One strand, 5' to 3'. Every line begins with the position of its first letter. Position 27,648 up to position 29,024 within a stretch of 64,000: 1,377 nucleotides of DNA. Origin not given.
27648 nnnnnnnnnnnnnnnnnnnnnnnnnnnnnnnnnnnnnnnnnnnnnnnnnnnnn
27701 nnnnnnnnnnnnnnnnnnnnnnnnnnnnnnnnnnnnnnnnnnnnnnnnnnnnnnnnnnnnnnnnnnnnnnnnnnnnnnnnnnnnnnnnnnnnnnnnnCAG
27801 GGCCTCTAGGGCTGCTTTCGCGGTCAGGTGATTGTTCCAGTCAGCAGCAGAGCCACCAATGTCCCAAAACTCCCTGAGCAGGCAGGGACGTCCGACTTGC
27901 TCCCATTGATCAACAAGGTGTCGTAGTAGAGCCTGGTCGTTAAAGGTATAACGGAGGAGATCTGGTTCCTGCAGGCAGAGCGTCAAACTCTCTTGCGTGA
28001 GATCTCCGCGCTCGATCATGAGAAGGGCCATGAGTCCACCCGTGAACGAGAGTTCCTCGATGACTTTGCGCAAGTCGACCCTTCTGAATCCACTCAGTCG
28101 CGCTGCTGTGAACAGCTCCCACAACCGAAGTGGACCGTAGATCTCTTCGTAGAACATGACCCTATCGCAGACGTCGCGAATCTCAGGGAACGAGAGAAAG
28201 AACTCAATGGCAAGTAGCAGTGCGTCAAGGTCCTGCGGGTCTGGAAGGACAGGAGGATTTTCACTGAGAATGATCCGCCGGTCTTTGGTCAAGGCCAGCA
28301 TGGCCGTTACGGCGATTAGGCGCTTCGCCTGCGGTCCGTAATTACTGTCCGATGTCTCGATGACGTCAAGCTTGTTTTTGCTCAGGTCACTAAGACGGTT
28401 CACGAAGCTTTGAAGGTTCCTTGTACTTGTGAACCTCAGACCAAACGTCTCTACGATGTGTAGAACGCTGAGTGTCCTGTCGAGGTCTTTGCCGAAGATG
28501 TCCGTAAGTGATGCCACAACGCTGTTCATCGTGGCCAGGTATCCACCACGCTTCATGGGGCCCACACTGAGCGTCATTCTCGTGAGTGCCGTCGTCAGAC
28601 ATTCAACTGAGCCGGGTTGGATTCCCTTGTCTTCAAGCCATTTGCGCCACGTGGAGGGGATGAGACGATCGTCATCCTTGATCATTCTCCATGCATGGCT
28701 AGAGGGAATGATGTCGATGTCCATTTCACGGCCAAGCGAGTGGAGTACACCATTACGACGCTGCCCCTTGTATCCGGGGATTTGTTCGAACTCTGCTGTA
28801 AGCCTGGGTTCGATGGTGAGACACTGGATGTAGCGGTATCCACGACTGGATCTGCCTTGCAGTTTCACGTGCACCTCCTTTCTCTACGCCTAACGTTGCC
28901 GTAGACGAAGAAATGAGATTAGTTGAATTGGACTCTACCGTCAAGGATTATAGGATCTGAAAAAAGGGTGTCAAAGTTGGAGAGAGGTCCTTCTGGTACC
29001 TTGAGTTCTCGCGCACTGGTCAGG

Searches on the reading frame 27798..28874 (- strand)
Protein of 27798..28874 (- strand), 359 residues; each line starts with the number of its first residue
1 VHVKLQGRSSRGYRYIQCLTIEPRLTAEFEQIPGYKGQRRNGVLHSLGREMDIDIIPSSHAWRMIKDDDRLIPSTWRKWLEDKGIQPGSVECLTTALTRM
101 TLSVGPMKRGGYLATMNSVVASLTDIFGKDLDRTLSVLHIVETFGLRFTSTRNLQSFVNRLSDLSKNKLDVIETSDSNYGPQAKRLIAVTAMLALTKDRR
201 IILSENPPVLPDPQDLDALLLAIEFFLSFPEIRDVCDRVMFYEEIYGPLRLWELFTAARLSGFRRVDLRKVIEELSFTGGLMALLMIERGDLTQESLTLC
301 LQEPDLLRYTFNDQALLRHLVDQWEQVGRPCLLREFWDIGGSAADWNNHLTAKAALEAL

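Call 76: predict_structure(alignment_id=A4)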
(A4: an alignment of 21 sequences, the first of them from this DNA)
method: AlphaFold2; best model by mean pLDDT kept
length: 359 residues; sequences in the alignment: 21
mean_pLDDT: 86.8   pTM: 0.83
mean pLDDT of the five models: 86.8, 85.8, 85.0, 84.7, 81.9
residues with pLDDT >= 90: 242; 70-90: 69; 50-70: 27; < 50: 21
segments of 3 or more residues with pLDDT < 50: 1-6, 42-50, 199-202
pLDDT, mean of each block of 10 residues (from residue 1): 44 80 86 64 44 65 89 96 94 97 93 94 92 94 94 96 88 80 92 73 61 90 95 90 92 96 96 96 96 94 93 92 95 93 96 95
secondary structure, 60 per line:
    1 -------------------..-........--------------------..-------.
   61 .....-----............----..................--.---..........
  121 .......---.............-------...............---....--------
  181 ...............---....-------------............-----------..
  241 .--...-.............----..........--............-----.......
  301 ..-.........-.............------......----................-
elements in order: H23-30 H60-65 H71-82 H87-104 H111-127 H131-143 H151-165 H169-172 H181-195 H199-202 H216-227 E239-241 E244-246 H248-260 H265-274 H277-288 H294-302 H304-312 H314-326 H333-338 H343-358
